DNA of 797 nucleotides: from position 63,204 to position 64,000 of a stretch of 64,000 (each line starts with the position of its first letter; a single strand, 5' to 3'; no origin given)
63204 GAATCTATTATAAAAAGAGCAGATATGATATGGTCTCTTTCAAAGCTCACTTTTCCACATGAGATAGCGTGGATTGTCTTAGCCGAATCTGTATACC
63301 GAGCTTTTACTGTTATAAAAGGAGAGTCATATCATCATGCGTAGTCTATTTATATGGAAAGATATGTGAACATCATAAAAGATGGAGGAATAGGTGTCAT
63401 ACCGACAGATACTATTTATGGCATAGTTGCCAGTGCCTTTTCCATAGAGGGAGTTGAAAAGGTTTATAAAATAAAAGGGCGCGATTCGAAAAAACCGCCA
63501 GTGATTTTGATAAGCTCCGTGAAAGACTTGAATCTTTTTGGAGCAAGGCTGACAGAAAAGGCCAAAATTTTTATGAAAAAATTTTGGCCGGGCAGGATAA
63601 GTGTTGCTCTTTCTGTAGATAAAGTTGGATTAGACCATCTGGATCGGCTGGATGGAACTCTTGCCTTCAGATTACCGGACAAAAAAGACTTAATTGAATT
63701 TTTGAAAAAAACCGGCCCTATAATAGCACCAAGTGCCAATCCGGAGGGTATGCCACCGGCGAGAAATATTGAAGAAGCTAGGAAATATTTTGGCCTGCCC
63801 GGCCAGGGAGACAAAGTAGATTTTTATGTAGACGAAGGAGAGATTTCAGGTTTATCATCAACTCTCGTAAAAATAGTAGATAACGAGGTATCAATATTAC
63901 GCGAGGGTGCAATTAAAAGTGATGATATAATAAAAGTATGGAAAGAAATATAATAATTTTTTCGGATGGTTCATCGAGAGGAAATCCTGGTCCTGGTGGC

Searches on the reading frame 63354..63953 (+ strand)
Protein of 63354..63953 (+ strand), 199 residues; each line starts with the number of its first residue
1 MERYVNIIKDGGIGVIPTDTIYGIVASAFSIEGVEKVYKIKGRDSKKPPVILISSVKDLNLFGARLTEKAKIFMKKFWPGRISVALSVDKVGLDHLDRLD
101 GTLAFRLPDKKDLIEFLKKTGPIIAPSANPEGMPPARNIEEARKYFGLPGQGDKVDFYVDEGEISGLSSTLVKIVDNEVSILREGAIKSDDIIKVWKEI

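Call 60: find_encoding_contigs(protein=window:63354-63953:+, flank=10000, max_places=5)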
Protein window:63354-63953:+ (199 aa): 1 contig read that carries it; 1 place shown.
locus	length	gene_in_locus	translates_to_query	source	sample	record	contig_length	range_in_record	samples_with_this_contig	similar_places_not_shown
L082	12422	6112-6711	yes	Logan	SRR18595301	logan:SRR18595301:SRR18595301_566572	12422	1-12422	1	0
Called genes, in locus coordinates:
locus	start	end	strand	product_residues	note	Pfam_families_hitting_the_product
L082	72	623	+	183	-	PF01923:Cob_adeno_trans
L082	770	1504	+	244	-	PF02535:Zip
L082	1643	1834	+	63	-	PF02583:Trns_repr_metal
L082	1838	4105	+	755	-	PF00403:HMA, PF00122:E1-E2_ATPase, PF00702:Hydrolase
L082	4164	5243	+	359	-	PF00403:HMA, PF13386:DsbD_2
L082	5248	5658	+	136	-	PF13473:Cupredoxin_1 (weak)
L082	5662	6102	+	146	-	PF02590:SPOUT_MTase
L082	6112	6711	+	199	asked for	PF01300:Sua5_yciO_yrdC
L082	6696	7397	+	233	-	PF00075:RNase_H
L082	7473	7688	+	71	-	-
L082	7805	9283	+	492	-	PF13567:DUF4131, PF03772:Competence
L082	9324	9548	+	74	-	-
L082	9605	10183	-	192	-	PF02777:Sod_Fe_C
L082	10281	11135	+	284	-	PF00753:Lactamase_B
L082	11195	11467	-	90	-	PF00830:Ribosomal_L28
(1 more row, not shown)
